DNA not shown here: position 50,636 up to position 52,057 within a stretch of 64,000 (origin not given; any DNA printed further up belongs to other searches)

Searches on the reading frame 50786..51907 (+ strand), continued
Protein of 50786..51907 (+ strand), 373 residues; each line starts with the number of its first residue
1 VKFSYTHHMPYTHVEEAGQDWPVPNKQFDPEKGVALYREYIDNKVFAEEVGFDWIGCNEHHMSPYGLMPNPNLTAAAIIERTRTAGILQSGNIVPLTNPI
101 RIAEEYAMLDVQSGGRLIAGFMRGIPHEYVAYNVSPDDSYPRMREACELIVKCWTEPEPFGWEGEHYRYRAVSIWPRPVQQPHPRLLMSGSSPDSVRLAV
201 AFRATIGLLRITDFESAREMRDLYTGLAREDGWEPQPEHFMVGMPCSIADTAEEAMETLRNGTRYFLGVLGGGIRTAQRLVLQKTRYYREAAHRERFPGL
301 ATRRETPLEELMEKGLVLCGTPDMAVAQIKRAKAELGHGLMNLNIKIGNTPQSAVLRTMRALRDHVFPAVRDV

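Call 19: search_solved_structures(query=window:50786-51904:+, max_evalue=0.00001, show_alignments=1)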
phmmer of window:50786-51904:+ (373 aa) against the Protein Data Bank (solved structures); distinct sequences matched with E-value up to 0.00001: 9.
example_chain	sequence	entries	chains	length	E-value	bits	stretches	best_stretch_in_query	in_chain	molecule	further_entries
7bip_A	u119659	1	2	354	5.7e-33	117.7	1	42-368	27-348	Luciferase-like monooxygenase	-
8cbb_A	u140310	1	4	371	6.1e-23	84.7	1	46-371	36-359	Alkanal monooxygenase alpha chain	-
2i7g_A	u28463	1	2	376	6.4e-18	68.1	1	30-258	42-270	Monooxygenase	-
1brl_A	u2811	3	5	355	7e-14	54.8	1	46-261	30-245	BACTERIAL LUCIFERASE | Alkanal monooxygenase alpha chain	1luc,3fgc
6ket_A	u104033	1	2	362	8.1e-12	48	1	44-258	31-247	PuwE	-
1brl_B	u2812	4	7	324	4.8e-11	45.5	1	37-230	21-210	BACTERIAL LUCIFERASE | BETA2 LUCIFERASE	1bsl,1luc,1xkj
3fgc_B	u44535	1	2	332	5.2e-11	45.4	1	37-230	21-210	Alkanal monooxygenase beta chain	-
8k74_A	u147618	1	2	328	1.9e-08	37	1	36-154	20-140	Alkanal monooxygenase alpha chain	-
6fri_A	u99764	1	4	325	4.7e-08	35.7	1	47-184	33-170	Alkanal monooxygenase beta chain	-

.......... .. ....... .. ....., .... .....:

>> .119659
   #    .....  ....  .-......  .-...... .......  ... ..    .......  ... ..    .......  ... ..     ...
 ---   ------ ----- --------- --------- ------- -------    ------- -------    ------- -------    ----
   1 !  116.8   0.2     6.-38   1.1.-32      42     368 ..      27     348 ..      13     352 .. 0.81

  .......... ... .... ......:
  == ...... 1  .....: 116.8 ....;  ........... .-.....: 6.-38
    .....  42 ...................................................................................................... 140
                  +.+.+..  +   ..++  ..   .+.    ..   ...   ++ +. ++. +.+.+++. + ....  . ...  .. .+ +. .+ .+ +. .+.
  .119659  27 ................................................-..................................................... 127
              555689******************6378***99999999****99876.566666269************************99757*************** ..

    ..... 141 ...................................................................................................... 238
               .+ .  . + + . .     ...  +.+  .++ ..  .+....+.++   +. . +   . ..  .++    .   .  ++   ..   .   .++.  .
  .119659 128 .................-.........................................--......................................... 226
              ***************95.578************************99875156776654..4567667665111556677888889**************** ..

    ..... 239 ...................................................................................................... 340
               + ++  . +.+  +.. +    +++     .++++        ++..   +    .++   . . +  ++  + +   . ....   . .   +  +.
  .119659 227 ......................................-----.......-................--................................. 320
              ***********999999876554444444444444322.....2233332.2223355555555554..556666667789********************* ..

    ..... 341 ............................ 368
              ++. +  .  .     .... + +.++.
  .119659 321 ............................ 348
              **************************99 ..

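Call 26: find_encoding_contigs(protein=P0012, flank=8000, max_places=2)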
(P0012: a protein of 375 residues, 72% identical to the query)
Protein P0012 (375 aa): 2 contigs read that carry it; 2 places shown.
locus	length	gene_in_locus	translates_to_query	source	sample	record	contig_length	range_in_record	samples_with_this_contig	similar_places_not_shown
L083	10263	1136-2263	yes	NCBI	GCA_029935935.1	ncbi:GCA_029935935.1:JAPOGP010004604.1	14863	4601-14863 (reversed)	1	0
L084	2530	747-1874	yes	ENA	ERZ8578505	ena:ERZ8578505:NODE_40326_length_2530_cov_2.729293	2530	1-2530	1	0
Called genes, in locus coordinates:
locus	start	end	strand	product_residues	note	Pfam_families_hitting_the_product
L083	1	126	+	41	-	?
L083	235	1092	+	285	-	PF02826:2-Hacid_dh_C (weak), PF03446:NAD_binding_2, PF03807:F420_oxidored, PF02153:PDH_N (weak), PF14833:NAD_binding_11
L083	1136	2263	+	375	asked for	PF00296:Bac_luciferase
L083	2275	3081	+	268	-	PF00561:Abhydrolase_1 (weak), PF12697:Abhydrolase_6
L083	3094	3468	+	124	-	PF01050:MannoseP_isomer (weak), PF02311:AraC_binding (weak), PF07883:Cupin_2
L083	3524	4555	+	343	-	PF02423:OCD_Mu_crystall, PF01488:Shikimate_DH (faint)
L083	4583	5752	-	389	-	PF02771:Acyl-CoA_dh_N, PF02770:Acyl-CoA_dh_M, PF00441:Acyl-CoA_dh_1, PF08028:Acyl-CoA_dh_2, PF22924:ACOX_C_alpha1 (faint)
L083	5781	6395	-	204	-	PF07040:DUF1326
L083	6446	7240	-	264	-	PF00561:Abhydrolase_1 (weak), PF12697:Abhydrolase_6, PF12146:Hydrolase_4 (faint)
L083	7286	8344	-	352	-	-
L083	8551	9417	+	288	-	PF05368:NmrA, PF13460:NAD_binding_10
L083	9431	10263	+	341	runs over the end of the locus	-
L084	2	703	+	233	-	?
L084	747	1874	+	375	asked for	PF00296:Bac_luciferase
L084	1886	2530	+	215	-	?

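Call 27: find_encoding_contigs(protein=P0006, flank=8000, max_places=2)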
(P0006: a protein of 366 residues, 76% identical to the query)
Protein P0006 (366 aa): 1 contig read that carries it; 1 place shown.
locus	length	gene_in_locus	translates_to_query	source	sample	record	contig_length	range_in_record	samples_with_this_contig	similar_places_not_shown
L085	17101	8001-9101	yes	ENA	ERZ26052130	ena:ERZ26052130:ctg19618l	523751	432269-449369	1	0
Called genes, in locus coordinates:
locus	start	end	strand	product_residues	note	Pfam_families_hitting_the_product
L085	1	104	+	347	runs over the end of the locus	PF02653:BPD_transp_2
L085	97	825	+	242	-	PF00005:ABC_tran, PF02463:SMC_N (faint), PF13304:AAA_21 (faint)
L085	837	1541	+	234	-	PF00005:ABC_tran, PF13304:AAA_21 (faint)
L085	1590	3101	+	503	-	PF01425:Amidase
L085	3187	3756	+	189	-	PF00903:Glyoxalase, PF13669:Glyoxalase_4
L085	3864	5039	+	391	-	PF00005:ABC_tran, PF13304:AAA_21 (faint), PF08402:TOBE_2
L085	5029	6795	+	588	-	PF00528:BPD_transp_1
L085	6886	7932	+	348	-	PF13416:SBP_bac_8, PF13343:SBP_bac_6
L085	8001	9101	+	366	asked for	PF00296:Bac_luciferase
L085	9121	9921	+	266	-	PF12697:Abhydrolase_6, PF00561:Abhydrolase_1 (weak)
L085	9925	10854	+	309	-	PF08240:ADH_N, PF00107:ADH_zinc_N, PF13602:ADH_zinc_N_2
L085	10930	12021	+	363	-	PF05378:Hydant_A_N, PF01968:Hydantoinase_A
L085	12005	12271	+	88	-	PF01968:Hydantoinase_A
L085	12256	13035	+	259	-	PF01968:Hydantoinase_A, PF19278:Hydant_A_C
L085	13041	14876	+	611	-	PF02538:Hydantoinase_B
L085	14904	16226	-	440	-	PF06808:DctM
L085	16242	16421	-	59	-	-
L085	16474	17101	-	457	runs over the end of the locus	PF03480:DctP, PF04290:DctQ (weak)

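Call 28: find_encoding_contigs(protein=P0017, flank=8000, max_places=2)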
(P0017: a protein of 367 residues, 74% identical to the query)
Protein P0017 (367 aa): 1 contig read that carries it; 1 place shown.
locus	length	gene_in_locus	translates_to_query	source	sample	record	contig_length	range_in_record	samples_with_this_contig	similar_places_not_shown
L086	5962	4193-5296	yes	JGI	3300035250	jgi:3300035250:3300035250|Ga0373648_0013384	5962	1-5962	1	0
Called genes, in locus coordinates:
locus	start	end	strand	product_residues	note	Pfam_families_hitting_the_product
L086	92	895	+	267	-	PF00857:Isochorismatase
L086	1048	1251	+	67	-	PF00403:HMA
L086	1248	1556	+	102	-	PF02583:Trns_repr_metal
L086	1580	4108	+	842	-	PF00403:HMA, PF00122:E1-E2_ATPase, PF00702:Hydrolase, PF12710:HAD (weak)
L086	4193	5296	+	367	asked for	PF00296:Bac_luciferase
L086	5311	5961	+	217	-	?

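Call 29: find_encoding_contigs(protein=P0010, flank=8000, max_places=2)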
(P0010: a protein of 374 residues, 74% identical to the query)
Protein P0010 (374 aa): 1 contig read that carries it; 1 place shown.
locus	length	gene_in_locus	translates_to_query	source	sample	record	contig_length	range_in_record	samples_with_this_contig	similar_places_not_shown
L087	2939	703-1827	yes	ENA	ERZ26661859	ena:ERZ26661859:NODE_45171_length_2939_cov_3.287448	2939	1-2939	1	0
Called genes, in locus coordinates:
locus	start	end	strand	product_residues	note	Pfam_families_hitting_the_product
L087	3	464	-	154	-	?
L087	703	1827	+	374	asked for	PF00296:Bac_luciferase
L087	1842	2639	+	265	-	PF00561:Abhydrolase_1 (weak), PF12697:Abhydrolase_6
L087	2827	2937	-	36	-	?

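Call 45: predict_structure(alignment_id=A2)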
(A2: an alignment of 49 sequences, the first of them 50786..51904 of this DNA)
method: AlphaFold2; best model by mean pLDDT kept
length: 373 residues; sequences in the alignment: 49
mean_pLDDT: 85.1   pTM: 0.86
mean pLDDT of the five models: 85.1, 83.4, 76.3, 70.8, 69.8
residues with pLDDT >= 90: 207; 70-90: 95; 50-70: 65; < 50: 6
segments of 3 or more residues with pLDDT < 50: 298-303
pLDDT, mean of each block of 10 residues (from residue 1): 83 69 73 86 95 87 65 91 95 82 94 96 67 72 93 89 92 86 93 91 91 90 97 96 95 95 79 58 58 55 67 90 98 96 90 95 98 93
secondary structure, 60 per line:
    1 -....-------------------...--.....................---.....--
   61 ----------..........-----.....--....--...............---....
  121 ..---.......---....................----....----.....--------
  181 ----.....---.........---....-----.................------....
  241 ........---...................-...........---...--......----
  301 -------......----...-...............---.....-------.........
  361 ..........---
elements in order: E2-5 H30-50 E54-58 H71-80 E86-90 H99-113 E117-122 H126-132 H136-155 E160-163 E168-172 E185-189 H193-201 E205-208 H214-230 E240-248 H252-270 H272-282 H291-296 H308-313 E318-320 H322-336 E340-344 H352-370

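Call 48: fold_search(model_id=the predicted structure, library=pdb)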
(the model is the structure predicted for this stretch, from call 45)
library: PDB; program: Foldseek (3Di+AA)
matches with E <= 10: 1247; with E <= 0.001: 149
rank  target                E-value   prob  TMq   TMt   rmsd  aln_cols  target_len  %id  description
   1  7bip_A                2.2e-24  1.00  0.77  0.86   4.4       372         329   25  Crystal structure of monooxygenase RslO1 from Streptomyces bottropensis (released 2021-01-20)
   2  8cbb_A                3.4e-21  1.00  0.74  0.80   5.9       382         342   23  Structure of homodimeric luciferase from Enhygromyxa salina (released 2024-02-07)
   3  8cbb_C                1.2e-20  1.00  0.74  0.78   6.2       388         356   23  Structure of homodimeric luciferase from Enhygromyxa salina (released 2024-02-07)
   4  1luc_A                1.4e-20  1.00  0.75  0.85   5.5       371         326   18  BACTERIAL LUCIFERASE (released 1996-12-07)
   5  2i7g_A                5.4e-20  1.00  0.76  0.82   4.1       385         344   21  Crystal Structure of Monooxygenase from Agrobacterium tumefaciens (released 2006-10-03)
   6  8cbb_D                9.6e-20  1.00  0.73  0.79   6.0       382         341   23  Structure of homodimeric luciferase from Enhygromyxa salina (released 2024-02-07)
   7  2i7g_B                1.4e-19  1.00  0.76  0.82   5.4       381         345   20  Crystal Structure of Monooxygenase from Agrobacterium tumefaciens (released 2006-10-03)
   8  8cbb_B                4.3e-19  1.00  0.75  0.80   6.0       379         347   23  Structure of homodimeric luciferase from Enhygromyxa salina (released 2024-02-07)
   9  1brl_A                1.0e-18  1.00  0.80  0.87   3.4       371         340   18  THREE-DIMENSIONAL STRUCTURE OF BACTERIAL LUCIFERASE FROM VIBRIO HARVEYI AT 2.4 ANGSTROMS RESOLUTION (released 1996-04-01)
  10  3fgc_A                1.4e-18  1.00  0.77  0.82   6.0       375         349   18  Crystal Structure of the Bacterial Luciferase:Flavin Complex Reveals the Basis of Intersubunit Communication (released 2009-05-26)
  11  3fgc_C                1.4e-18  1.00  0.77  0.82   5.5       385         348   18  Crystal Structure of the Bacterial Luciferase:Flavin Complex Reveals the Basis of Intersubunit Communication (released 2009-05-26)
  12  5aec_B                3.2e-18  1.00  0.71  0.73   8.0       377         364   19  Type II Baeyer-Villiger monooxygenase.The oxygenating constituent of 3,6-diketocamphane monooxygenase from CAM plasmid (released 2015-09-09)
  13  6ket_B                5.4e-18  1.00  0.69  0.77   5.3       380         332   20  Flavin-utilizing Monooxygenase (OX) Domain of Hybrid Polyketide/Non-Ribosomal Peptide Synthetase (released 2019-09-25)
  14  4uwm_A                6.4e-18  1.00  0.72  0.74   6.9       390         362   19  Type II Baeyer-Villiger monooxygenase.The oxygenating constituent of 3,6-diketocamphane monooxygenase from CAM plasmid (released 2015-08-26)
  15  5aec_A                9.0e-18  1.00  0.70  0.72   7.3       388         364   20  Type II Baeyer-Villiger monooxygenase.The oxygenating constituent of 3,6-diketocamphane monooxygenase from CAM plasmid (released 2015-09-09)
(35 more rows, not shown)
